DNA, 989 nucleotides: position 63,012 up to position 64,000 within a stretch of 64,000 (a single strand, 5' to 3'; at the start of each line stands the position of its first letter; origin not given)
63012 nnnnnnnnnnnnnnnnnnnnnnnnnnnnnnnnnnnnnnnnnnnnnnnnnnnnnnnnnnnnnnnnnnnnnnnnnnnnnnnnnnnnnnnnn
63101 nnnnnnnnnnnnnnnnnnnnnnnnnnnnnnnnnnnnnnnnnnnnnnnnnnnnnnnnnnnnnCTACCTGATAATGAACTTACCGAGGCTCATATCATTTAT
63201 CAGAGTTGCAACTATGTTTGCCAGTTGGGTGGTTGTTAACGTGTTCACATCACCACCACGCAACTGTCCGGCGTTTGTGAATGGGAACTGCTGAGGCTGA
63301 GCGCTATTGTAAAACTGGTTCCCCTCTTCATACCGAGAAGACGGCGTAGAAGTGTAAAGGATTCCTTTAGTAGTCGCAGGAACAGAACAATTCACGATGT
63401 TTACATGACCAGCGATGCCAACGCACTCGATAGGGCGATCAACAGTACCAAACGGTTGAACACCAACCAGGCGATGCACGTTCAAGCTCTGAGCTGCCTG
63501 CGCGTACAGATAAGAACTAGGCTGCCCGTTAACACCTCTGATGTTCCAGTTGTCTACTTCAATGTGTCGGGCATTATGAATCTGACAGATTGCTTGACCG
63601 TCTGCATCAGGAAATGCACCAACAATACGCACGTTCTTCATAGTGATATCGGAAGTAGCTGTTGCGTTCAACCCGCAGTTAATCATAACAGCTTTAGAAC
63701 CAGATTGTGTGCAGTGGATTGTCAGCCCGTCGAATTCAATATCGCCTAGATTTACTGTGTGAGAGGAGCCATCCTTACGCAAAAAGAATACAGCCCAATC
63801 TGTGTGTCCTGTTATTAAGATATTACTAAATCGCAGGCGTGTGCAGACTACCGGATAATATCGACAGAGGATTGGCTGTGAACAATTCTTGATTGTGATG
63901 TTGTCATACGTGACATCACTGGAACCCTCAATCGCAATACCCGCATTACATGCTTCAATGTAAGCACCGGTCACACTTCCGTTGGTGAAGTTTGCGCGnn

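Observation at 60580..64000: Two consecutive beta-helix tailspike-like genes, possible depolymerases; the second is cut by the window edge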

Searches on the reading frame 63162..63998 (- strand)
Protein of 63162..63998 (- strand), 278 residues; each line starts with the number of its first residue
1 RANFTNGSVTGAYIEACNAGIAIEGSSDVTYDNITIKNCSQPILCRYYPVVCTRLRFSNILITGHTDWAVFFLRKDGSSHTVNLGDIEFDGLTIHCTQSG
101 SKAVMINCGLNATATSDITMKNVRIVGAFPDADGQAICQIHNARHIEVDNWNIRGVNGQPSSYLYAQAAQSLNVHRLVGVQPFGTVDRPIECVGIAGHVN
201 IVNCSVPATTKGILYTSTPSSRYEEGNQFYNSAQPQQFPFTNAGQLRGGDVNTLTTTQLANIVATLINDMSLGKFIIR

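Call 9: search_protein_families(library=pfam, proteins=[window:63162-63998:-], max_evalue=0.1)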
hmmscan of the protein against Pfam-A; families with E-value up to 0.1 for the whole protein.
window:63162-63998:- (278 aa): 2 families
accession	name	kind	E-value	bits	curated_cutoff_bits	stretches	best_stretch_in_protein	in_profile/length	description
PF00295.23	Glyco_hydro_28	-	5.3e-05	22.9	22.9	1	80-138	264-315/324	Glycosyl hydrolases family 28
PF13229.12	Beta_helix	-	0.015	15.3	25.9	0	8-136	12-117/158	Right handed beta helix region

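Call 11: search_solved_structures(query=window:63162-63998:-, max_evalue=1, show_alignments=2)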
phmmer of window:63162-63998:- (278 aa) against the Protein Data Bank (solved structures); distinct sequences matched with E-value up to 1: 0.

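Call 22: find_homologous_proteins(query=window:63162-63998:-)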
Query window:63162-63998:- (278 aa): 2 proteins with E <= 0.001 among 382 candidates.
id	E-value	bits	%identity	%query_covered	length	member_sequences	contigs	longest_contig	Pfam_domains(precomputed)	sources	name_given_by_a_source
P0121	7.7e-75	270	58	84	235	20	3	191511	-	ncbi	ncbi:hypothetical protein ABCM49_002874, partial [Escherichia coli]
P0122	1.6e-46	177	61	54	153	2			-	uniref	uniref:hypothetical protein n=1 Tax=Escherichia coli TaxID=562 RepID=UPI003C761E8A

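Call 42: search_dna_similar(query=window:63165-63998:-, collection=phages, mode=protein, max_rows=40)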
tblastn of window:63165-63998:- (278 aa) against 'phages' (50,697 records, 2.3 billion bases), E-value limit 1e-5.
Records with a match: 8; places in all: 8; records where one place covers at least 80% of the query: 5.
Best place of each record, by identity: >=99% 2; 90-95% 4; 80-90% 2.
By first word of the organism name: Shigella 5; Escherichia 2; Enterobacter 1.
By host as written in the record: Shigella boydii 3; - 2; Shigella boydii type 1 2; Enterobacter cloacae 1.
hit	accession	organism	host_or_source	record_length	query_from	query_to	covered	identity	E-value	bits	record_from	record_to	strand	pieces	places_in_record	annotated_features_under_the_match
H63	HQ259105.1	Escherichia phage vB_EcoP_G7C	-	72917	1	278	100%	100.0%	0e+0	575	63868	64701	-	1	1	tail fiber protein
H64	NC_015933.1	Escherichia phage vB_EcoP_G7C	-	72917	1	278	100%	100.0%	0e+0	575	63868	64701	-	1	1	tail protein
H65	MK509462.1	Shigella phage MK-13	Shigella boydii type 1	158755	1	278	100%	93.9%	2e-177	547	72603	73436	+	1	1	hypothetical protein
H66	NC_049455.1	Shigella phage MK-13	Shigella boydii type 1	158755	1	278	100%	93.9%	2e-177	547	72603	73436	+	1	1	tail spike protein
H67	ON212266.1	Enterobacter phage fGh-Ecl02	Enterobacter cloacae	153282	1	278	100%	87.8%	3e-167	518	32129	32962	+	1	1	tail spike protein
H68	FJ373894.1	Shigella phage Ag3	Shigella boydii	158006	245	278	12%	91.2%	5e-8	60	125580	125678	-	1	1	none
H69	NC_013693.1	Shigella phage Ag3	Shigella boydii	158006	245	278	12%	91.2%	5e-8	60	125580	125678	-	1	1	none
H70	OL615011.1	Shigella phage vB_SboS_Gloob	Shigella boydii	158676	245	277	12%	87.9%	2e-6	54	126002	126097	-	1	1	none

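Call 69: search_protein_families(library=phrogs, proteins=[window:63165-63998:-], max_evalue=0.001)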
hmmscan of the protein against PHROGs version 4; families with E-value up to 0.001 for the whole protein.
window:63165-63998:- (278 aa): 1 family
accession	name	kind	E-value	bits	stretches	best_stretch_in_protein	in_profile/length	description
phrog_12242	-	tail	2.7e-72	245.8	1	1-257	795-1048/1048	tail protein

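Call 85: search_protein_representatives(protein=window:63165-63998:-)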
Query: 278 residues. Proteins with E-value up to 0.001 (for the whole library): 9; up to 1e-10: 7; up to 1e-30: 6. The best 9 are listed.
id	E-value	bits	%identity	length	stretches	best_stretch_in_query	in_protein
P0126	8.8e-173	589.1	94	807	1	1-278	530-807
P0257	3.4e-112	390.4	68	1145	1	1-278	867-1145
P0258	2.5e-50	187.5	40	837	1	1-276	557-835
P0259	4.8e-39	150.5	39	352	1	19-277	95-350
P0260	9.4e-36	139.7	35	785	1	6-277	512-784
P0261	2.3e-34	135.2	36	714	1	1-268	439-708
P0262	3.5e-17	78.8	34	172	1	85-249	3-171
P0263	4.8e-09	52.2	48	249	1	1-66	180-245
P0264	2.3e-05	40.1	26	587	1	1-271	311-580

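Call 86: search_protein_families(library=pfam, proteins=[P0257, P0258, P0259, P0260, P0261, P0262, P0263, P0264], max_evalue=0.01)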
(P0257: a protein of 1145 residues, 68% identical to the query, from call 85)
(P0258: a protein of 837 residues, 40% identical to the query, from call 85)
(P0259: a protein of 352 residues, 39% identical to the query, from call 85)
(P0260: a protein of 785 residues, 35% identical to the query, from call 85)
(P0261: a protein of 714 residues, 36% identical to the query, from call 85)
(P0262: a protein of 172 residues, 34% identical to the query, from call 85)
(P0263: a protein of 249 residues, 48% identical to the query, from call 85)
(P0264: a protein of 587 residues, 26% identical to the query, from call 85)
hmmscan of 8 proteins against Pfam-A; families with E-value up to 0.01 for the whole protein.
P0257 (1145 aa): 2 families
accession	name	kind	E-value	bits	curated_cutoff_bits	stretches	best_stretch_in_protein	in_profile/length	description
PF18668.6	Tail_spike_N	-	1.2e-20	73.8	25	1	471-531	3-66/70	Tail spike TSP1/Gp66 receptor binding N-terminal domain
PF13229.12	Beta_helix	-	9.9e-07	28.9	25.9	1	814-948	11-130/158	Right handed beta helix region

P0258 (837 aa): 0 families

P0259 (352 aa): 0 families

P0260 (785 aa): 1 family
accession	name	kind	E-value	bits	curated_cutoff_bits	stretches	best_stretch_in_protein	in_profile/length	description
PF13229.12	Beta_helix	-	0.00062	19.9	25.9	1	354-413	65-124/158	Right handed beta helix region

P0261 (714 aa): 1 family
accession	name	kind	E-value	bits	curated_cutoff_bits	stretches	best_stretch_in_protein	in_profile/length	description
PF09008.15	Head_binding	-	3.6e-64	214.5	24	1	4-114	3-113/113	Head binding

P0262 (172 aa): 0 families

P0263 (249 aa): 1 family
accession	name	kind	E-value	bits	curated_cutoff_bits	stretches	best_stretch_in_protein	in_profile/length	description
PF18668.6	Tail_spike_N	-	4.7e-19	68.7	25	1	63-121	8-68/70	Tail spike TSP1/Gp66 receptor binding N-terminal domain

P0264 (587 aa): 2 families
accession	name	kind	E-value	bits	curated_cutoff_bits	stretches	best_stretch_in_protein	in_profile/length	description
PF13229.12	Beta_helix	-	1.5e-11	44.6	25.9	2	109-263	23-153/158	Right handed beta helix region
PF05048.19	NosD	-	1.2e-06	28.6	23.6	1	218-355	30-154/212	Periplasmic copper-binding protein (NosD)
